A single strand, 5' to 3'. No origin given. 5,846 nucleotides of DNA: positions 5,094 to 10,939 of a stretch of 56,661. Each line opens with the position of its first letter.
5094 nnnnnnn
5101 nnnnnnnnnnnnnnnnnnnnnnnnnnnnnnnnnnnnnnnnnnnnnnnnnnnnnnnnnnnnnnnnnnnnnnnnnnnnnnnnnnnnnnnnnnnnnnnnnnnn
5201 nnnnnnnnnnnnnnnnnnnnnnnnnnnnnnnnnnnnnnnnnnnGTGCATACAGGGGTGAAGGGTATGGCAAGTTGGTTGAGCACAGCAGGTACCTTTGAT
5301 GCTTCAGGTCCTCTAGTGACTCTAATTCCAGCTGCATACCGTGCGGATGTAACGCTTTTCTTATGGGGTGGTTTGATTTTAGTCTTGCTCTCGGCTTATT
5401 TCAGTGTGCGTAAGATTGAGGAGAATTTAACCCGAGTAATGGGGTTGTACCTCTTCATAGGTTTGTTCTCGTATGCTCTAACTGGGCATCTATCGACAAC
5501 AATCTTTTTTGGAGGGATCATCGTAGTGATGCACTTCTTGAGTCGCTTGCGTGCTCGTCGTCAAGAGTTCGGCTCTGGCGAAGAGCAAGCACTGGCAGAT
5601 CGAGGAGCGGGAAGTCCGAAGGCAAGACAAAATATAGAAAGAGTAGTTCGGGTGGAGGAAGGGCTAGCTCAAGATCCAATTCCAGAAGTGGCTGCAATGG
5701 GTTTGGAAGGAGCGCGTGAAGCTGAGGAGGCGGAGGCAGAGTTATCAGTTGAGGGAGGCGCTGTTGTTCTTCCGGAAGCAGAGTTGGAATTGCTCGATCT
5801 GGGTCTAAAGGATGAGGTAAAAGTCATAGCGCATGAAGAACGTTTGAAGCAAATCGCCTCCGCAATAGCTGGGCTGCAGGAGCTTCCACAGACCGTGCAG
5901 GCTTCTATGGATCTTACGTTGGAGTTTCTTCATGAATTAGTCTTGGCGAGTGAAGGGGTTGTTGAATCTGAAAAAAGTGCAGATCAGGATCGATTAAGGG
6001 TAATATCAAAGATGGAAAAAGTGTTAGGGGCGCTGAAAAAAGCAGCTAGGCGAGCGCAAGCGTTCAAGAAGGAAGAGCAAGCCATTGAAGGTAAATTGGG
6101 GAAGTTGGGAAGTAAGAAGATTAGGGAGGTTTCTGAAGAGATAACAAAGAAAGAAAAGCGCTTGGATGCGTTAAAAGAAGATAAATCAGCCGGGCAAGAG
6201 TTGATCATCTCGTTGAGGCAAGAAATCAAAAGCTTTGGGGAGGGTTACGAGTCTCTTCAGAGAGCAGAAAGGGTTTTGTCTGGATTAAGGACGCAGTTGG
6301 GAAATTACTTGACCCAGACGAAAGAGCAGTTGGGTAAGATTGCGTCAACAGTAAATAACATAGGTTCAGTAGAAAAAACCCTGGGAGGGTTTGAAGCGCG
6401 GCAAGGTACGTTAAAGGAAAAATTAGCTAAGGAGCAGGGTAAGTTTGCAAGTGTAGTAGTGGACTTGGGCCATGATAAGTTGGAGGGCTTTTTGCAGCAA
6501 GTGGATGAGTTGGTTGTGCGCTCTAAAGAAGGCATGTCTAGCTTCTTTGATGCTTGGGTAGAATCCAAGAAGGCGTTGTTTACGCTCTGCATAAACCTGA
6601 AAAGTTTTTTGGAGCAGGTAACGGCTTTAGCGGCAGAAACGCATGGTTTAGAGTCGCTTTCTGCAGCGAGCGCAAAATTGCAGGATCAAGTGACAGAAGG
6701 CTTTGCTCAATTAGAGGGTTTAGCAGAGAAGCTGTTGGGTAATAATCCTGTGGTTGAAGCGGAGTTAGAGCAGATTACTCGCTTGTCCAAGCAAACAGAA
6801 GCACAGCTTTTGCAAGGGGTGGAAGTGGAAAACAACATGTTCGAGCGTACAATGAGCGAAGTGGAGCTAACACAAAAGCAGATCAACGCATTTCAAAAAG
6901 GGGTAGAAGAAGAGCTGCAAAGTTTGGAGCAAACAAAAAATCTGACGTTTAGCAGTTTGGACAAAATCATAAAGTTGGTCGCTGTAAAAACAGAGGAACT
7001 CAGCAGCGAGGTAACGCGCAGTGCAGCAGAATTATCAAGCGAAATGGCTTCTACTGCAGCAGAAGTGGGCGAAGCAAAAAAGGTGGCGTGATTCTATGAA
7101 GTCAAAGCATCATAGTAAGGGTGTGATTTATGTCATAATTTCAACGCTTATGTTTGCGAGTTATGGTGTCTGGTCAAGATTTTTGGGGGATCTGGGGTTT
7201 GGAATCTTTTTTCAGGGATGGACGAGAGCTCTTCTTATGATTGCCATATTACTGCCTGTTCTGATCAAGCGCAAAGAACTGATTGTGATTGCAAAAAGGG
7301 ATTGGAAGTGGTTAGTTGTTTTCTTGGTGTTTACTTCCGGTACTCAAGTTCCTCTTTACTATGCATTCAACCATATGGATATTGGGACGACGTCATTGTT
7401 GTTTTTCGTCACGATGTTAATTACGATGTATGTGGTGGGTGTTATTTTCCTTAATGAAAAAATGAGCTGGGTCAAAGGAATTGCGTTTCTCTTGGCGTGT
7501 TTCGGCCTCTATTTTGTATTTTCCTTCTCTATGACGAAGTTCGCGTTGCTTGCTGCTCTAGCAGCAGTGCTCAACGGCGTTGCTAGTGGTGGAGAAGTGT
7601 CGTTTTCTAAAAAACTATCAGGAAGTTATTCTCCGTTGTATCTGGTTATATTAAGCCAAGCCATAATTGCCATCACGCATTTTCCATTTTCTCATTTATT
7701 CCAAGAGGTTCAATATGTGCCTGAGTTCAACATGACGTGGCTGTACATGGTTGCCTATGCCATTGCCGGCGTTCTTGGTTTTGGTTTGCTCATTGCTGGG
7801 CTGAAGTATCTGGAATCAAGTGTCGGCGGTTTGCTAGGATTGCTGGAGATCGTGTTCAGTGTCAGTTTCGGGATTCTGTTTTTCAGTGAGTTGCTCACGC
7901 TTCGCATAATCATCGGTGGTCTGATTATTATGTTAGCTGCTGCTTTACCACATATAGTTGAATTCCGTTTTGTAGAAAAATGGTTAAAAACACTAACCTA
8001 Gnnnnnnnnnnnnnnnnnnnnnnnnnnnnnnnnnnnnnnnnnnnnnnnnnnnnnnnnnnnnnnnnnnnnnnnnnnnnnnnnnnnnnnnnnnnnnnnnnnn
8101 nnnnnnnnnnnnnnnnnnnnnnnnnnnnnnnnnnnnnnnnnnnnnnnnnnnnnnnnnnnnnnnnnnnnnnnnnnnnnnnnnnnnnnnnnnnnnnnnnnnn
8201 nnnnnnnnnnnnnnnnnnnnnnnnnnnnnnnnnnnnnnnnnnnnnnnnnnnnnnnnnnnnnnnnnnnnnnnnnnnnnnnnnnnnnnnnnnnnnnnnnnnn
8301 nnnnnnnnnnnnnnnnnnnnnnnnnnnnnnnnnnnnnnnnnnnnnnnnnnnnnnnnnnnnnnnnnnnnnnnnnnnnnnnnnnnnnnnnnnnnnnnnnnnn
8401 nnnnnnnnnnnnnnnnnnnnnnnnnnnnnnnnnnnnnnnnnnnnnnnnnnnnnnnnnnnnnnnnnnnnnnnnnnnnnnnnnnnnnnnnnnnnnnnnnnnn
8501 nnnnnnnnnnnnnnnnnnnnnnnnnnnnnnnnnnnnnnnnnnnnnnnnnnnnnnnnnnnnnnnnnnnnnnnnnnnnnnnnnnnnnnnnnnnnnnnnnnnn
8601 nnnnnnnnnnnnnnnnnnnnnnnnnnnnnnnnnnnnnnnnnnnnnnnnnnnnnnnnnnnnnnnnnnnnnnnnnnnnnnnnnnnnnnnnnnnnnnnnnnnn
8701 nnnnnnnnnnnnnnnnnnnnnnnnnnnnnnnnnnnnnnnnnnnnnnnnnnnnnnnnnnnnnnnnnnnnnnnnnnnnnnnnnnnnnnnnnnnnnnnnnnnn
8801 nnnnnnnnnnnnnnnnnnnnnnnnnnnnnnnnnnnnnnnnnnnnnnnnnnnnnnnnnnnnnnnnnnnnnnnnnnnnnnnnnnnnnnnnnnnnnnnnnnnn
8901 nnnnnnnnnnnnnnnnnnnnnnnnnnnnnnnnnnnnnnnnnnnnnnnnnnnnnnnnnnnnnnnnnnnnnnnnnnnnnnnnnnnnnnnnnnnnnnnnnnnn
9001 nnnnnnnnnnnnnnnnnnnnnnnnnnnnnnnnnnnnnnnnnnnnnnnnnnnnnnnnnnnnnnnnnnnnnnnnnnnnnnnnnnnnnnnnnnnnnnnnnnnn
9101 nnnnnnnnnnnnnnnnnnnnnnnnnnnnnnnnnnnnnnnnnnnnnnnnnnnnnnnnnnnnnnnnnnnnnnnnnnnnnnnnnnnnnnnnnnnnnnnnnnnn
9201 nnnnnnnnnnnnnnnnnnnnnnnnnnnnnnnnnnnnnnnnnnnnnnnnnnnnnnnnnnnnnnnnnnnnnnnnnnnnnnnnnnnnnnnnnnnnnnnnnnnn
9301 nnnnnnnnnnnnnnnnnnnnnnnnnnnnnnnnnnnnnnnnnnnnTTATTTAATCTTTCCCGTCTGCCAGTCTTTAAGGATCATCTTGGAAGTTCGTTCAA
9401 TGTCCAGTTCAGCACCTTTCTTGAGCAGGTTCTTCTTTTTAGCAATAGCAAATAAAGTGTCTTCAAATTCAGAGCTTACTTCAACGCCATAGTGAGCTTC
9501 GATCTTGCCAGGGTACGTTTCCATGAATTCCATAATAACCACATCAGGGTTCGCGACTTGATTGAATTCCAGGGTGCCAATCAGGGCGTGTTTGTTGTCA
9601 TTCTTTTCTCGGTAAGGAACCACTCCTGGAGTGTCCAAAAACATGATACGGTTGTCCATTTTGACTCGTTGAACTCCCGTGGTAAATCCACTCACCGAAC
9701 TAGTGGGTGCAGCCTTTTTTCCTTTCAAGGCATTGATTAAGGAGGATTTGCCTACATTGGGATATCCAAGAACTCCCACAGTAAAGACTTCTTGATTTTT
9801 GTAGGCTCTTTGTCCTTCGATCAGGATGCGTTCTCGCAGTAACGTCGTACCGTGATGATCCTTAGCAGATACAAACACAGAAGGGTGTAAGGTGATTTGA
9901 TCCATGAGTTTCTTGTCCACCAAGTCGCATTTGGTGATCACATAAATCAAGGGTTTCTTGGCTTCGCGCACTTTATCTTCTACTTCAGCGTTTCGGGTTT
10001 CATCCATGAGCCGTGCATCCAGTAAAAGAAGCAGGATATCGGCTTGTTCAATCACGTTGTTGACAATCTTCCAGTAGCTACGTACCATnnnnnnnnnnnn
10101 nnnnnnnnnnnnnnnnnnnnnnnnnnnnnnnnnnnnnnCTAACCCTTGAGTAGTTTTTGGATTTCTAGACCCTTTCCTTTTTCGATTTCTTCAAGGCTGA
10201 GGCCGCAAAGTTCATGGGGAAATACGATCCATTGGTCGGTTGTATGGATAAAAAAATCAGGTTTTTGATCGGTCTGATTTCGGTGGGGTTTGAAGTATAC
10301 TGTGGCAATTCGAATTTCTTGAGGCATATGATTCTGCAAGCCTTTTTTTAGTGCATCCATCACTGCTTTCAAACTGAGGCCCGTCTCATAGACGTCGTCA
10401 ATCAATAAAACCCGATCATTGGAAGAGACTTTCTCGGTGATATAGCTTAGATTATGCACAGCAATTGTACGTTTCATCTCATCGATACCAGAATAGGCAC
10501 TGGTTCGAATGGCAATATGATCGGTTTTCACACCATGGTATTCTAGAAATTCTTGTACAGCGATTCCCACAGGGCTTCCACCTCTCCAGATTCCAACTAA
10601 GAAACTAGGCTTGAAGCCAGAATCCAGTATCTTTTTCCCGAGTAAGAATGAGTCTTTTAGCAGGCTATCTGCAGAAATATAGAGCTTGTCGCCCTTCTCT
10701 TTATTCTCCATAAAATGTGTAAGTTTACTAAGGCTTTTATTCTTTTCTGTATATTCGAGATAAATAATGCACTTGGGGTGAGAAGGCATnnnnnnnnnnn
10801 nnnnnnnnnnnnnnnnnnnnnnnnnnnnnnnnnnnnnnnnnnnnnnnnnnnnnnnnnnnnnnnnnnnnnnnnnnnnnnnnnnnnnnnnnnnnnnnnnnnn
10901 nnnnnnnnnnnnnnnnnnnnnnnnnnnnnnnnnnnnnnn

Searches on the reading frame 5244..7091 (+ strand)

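Call 16: search_protein_families(library=ncbifam, proteins=[window:5244-7091:+], max_evalue=0.00001)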
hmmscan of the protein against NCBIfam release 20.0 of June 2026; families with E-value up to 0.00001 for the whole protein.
window:5244-7091:+ (615 aa): 1 family
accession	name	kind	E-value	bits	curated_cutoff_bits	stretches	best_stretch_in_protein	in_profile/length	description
TIGR02168.1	SMC_prok_B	equivalog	8.8e-06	23.7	567.35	1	189-495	219-522/1181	chromosome segregation protein SMC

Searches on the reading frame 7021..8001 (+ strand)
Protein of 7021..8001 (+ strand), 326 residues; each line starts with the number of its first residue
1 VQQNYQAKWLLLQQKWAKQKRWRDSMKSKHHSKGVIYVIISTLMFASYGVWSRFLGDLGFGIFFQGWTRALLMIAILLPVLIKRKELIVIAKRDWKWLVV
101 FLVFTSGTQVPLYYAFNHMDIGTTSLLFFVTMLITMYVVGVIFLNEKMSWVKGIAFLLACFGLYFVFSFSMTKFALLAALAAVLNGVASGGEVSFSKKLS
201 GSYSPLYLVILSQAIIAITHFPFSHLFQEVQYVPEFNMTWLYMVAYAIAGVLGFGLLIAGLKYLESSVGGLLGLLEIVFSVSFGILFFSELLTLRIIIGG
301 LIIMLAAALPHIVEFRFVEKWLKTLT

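Call 16: search_protein_families(library=ncbifam, proteins=[window:7021-8001:+], max_evalue=0.00001)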
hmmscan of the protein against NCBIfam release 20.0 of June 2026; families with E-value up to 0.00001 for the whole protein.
window:7021-8001:+ (326 aa): 1 family
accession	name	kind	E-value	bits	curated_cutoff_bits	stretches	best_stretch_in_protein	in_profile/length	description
TIGR00950.1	2A78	equivalog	6.1e-12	45.5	230.2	1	69-307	25-263/264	carboxylate/amino acid/amine transporter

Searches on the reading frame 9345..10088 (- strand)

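Call 17: search_protein_families(library=pfam, proteins=[window:9345-10088:-], max_evalue=0.0001)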
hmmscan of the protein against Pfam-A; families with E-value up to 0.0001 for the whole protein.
window:9345-10088:- (247 aa): 5 families
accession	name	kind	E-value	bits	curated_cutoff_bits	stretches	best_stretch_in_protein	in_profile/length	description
PF01926.29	MMR_HSR1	-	9.6e-20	71.2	21.9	1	103-185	1-80/113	50S ribosome-binding GTPase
PF02421.24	FeoB_N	-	1.4e-07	31.6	27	1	103-162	2-63/156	Ferrous iron transport protein B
PF00350.29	Dynamin_N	-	2e-07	31.6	27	0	104-132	1-29/168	Dynamin family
PF00009.33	GTP_EFTU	-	9.5e-07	29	26.5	0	5-63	82-141/188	Elongation factor Tu GTP binding domain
PF03193.22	RsgA_GTPase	-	3.9e-06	27.2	30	1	46-156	55-168/174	RsgA GTPase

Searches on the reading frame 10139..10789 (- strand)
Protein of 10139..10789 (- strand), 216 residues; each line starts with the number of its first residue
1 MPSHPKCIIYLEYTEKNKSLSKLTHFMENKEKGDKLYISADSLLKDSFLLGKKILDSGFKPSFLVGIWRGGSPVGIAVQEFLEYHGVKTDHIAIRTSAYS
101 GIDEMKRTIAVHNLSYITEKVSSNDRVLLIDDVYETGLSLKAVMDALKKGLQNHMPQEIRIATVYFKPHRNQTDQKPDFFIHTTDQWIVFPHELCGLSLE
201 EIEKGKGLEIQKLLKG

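Call 17: search_protein_families(library=pfam, proteins=[window:10139-10789:-], max_evalue=0.0001)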
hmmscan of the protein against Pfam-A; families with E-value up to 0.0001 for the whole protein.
window:10139-10789:- (216 aa): 1 family
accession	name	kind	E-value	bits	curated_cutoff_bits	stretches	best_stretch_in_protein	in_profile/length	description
PF00156.33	Pribosyltran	-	2.3e-15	56.7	26.3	1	51-192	20-151/158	Phosphoribosyl transferase domain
